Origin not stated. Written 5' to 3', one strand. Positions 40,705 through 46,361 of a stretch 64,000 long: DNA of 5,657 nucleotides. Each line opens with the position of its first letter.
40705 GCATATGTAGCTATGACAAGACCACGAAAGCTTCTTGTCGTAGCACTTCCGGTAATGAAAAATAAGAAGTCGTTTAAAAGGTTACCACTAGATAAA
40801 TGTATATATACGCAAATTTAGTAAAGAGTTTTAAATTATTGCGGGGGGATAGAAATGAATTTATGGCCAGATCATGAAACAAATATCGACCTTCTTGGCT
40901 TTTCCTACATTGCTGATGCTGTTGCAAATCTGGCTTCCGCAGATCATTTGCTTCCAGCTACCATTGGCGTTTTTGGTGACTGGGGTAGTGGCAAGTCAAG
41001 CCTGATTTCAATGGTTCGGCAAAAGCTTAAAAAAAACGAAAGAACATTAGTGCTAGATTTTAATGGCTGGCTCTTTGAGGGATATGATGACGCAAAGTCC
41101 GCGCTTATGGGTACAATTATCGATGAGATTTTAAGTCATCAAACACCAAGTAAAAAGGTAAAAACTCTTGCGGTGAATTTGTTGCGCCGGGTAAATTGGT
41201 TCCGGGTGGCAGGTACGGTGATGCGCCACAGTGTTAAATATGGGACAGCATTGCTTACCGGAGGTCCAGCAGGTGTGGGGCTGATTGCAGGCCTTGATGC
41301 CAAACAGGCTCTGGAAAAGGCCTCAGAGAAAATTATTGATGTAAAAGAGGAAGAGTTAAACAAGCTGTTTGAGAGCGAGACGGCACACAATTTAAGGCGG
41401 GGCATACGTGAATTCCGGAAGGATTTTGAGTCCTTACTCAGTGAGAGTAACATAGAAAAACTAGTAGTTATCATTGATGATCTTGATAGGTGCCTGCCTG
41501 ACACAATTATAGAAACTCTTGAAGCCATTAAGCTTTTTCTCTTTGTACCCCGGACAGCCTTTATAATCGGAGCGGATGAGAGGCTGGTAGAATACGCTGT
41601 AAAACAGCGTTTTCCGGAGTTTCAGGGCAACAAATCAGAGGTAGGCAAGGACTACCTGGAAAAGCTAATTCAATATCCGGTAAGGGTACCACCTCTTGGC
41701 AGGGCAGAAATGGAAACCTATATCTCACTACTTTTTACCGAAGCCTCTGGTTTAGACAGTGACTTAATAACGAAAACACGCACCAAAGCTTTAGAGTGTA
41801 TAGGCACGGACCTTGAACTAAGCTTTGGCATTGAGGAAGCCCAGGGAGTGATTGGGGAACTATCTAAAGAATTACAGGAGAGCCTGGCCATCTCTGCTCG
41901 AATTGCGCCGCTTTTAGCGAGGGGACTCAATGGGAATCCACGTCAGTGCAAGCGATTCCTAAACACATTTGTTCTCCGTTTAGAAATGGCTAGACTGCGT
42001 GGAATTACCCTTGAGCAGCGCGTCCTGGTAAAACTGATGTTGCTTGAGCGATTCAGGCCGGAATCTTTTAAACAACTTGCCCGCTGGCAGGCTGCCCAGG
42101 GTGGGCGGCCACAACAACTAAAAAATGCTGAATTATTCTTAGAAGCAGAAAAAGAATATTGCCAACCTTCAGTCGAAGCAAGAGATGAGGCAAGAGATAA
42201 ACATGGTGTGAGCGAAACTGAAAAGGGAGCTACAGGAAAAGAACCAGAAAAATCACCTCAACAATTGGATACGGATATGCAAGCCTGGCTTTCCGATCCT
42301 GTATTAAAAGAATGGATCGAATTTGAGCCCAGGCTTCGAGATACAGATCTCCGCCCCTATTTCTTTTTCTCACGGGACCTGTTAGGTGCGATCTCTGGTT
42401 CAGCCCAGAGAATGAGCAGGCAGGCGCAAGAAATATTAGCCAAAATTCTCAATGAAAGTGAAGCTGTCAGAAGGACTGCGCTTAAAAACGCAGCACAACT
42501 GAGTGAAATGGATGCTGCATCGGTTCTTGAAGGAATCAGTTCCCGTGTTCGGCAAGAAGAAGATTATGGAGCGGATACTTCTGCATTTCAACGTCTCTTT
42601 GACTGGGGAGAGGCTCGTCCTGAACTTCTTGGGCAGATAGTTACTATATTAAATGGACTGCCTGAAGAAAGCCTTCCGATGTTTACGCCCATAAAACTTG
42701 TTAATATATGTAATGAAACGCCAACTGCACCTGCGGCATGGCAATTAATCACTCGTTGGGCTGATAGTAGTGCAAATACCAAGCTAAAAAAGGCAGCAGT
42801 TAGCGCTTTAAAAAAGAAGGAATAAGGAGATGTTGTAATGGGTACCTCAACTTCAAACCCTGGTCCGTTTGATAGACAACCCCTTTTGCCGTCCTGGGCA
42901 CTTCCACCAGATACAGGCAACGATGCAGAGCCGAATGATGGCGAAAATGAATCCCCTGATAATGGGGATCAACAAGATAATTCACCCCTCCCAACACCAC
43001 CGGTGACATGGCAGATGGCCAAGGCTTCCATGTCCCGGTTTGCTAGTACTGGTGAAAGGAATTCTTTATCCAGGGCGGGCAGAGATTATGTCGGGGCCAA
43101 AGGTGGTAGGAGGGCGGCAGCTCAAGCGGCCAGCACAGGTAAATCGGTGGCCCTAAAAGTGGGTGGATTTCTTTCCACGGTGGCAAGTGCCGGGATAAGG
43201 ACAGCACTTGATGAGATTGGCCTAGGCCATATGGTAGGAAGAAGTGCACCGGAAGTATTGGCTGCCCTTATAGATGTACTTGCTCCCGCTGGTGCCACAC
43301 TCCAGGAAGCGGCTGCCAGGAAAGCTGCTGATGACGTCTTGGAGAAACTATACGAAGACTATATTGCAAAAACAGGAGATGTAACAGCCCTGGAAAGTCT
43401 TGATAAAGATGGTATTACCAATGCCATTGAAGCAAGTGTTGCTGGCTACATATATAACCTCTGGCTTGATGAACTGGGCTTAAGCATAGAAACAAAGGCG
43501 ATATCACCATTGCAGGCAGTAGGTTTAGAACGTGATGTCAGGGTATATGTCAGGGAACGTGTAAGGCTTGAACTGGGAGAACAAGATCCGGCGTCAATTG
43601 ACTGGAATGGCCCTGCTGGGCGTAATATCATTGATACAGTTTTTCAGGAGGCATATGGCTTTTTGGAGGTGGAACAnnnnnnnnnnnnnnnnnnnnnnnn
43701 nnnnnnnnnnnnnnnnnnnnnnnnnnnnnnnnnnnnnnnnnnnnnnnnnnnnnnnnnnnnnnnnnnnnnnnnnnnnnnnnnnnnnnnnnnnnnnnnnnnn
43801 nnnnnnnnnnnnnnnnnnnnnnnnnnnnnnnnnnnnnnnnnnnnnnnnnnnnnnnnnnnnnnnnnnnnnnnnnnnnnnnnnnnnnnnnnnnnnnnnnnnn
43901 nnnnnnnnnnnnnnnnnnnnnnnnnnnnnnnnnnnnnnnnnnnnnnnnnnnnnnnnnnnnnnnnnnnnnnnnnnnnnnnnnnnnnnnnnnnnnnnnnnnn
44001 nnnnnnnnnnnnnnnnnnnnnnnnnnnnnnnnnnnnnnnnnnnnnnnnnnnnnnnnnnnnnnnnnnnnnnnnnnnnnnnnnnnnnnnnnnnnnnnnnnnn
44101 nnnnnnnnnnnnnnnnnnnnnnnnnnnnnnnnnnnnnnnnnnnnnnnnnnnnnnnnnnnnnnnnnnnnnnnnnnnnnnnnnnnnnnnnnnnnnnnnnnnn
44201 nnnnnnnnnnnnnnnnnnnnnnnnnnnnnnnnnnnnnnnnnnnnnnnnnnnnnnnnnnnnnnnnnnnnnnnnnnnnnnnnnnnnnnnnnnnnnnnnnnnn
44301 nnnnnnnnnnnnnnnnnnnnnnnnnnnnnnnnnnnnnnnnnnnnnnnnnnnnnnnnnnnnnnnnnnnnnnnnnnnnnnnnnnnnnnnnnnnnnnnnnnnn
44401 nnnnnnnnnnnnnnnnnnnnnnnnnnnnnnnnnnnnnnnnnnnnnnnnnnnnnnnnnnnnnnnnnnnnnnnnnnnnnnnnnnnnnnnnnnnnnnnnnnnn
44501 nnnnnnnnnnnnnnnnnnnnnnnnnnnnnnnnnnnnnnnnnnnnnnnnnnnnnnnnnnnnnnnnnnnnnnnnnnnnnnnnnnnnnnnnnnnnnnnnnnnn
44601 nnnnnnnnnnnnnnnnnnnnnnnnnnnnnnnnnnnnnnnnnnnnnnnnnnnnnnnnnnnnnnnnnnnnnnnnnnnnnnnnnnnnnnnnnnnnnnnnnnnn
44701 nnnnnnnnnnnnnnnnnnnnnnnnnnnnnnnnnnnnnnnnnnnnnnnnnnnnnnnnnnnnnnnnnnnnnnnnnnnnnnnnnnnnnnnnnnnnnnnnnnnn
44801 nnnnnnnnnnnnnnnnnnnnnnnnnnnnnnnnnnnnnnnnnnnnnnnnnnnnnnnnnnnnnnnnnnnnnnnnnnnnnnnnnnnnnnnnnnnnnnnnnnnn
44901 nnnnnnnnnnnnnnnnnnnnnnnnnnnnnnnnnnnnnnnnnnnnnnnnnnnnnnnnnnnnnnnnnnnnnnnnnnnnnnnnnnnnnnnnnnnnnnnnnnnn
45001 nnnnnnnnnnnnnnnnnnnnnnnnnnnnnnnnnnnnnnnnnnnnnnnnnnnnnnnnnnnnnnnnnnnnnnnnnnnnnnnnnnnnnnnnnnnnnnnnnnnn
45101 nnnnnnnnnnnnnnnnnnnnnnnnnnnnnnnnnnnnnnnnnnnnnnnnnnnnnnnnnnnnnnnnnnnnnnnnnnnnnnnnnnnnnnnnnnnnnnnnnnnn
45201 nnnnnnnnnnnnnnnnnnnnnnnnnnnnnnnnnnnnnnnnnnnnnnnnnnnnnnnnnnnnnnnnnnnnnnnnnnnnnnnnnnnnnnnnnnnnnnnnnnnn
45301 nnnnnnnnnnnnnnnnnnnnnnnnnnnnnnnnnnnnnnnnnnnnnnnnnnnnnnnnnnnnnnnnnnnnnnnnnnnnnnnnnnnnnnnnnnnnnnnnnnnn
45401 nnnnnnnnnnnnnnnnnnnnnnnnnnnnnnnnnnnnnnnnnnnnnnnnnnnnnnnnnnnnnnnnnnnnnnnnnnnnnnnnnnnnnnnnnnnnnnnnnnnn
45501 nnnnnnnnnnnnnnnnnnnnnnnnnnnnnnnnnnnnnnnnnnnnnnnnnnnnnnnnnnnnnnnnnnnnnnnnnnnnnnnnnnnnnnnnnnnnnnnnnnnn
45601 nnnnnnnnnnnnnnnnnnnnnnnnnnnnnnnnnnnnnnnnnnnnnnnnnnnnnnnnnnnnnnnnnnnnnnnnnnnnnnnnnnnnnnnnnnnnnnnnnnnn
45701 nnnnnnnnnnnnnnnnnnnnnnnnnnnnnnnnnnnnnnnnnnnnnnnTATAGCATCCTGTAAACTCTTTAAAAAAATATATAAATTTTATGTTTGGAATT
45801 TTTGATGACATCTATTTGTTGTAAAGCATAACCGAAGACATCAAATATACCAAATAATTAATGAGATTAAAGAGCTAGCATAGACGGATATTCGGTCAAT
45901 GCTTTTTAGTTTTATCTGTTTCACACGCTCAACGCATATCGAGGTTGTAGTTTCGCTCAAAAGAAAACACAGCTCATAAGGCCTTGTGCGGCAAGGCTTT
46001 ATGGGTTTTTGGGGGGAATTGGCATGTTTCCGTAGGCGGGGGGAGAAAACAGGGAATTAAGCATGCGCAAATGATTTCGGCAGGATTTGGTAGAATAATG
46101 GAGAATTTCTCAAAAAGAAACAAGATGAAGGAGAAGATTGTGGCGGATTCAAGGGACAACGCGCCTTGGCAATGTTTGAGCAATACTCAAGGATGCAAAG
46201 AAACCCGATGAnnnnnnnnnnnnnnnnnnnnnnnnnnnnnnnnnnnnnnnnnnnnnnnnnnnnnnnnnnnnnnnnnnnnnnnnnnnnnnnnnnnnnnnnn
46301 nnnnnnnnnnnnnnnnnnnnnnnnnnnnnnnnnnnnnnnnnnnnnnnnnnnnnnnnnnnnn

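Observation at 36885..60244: Dense contiguous defense island appended to the recombinase module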

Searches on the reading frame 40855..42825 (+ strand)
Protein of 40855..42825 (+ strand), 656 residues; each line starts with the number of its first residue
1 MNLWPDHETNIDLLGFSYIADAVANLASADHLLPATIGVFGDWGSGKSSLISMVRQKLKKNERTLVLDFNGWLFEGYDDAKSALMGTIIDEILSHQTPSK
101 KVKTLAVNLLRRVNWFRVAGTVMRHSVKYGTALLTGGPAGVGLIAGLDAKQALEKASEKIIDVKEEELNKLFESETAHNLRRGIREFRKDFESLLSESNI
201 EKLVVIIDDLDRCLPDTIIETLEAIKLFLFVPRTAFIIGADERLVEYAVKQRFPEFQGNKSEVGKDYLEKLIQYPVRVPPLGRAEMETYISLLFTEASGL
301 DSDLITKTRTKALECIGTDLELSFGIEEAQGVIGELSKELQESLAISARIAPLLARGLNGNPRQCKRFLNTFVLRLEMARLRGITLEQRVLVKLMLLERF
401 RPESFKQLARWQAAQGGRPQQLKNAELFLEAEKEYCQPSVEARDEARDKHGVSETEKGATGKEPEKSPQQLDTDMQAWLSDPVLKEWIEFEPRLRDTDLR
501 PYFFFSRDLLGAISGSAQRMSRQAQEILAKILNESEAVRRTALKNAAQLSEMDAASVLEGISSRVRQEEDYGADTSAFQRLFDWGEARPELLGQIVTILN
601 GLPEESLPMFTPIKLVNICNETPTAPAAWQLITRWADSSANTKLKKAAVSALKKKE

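Call 3: search_protein_families(library=padloc, proteins=[window:40855-42825:+])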
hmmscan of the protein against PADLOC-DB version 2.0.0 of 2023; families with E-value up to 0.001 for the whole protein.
window:40855-42825:+ (656 aa): 7 families
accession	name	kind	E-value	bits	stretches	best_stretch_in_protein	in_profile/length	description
PDLC02209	QatA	-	2.1e-148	493.8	1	5-655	4-642/646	-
PDLC02210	QatA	-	1.7e-96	322.1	1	3-578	1-547/593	-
PDLC02361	PifA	-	1.2e-29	101.4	1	9-280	14-255/720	PifA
PDLC04959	PDC-S20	-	4e-27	93.8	1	36-297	42-274/464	-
PDLC04958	PDC-S20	-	2.4e-18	64.7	1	39-229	33-202/458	-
PDLC04957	PDC-S20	-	7.1e-18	63.3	1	36-278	32-255/446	-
PDLC04956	PDC-S20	-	1.1e-13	49.4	1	39-283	38-257/450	-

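Call 4: search_protein_families(library=pfam, proteins=[window:40855-42825:+])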
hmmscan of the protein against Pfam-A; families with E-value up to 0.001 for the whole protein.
window:40855-42825:+ (656 aa): 3 families
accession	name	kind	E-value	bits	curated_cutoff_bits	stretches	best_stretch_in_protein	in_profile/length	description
PF07693.20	KAP_NTPase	-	3.4e-51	174.7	20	1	18-375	3-289/293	KAP family P-loop domain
PF24883.2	NPHP3_N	-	0.00019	22.1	24.8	0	40-76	28-60/164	Nephrocystin 3, N-terminal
PF13191.12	AAA_16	-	0.00059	20.8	32.6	0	39-212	29-143/167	AAA ATPase domain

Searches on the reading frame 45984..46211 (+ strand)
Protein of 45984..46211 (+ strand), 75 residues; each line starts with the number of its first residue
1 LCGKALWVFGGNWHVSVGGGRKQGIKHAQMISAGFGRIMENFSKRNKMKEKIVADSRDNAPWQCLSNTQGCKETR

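Call 6: search_protein_families(library=pfam, max_evalue=0.01, proteins=[window:45984-46211:+])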
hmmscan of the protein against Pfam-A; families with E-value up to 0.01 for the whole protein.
window:45984-46211:+ (75 aa): 0 families

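Call 8: search_protein_families(library=padloc, max_evalue=0.01, proteins=[window:45984-46211:+])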
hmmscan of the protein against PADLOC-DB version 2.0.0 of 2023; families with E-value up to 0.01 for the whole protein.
window:45984-46211:+ (75 aa): 0 families
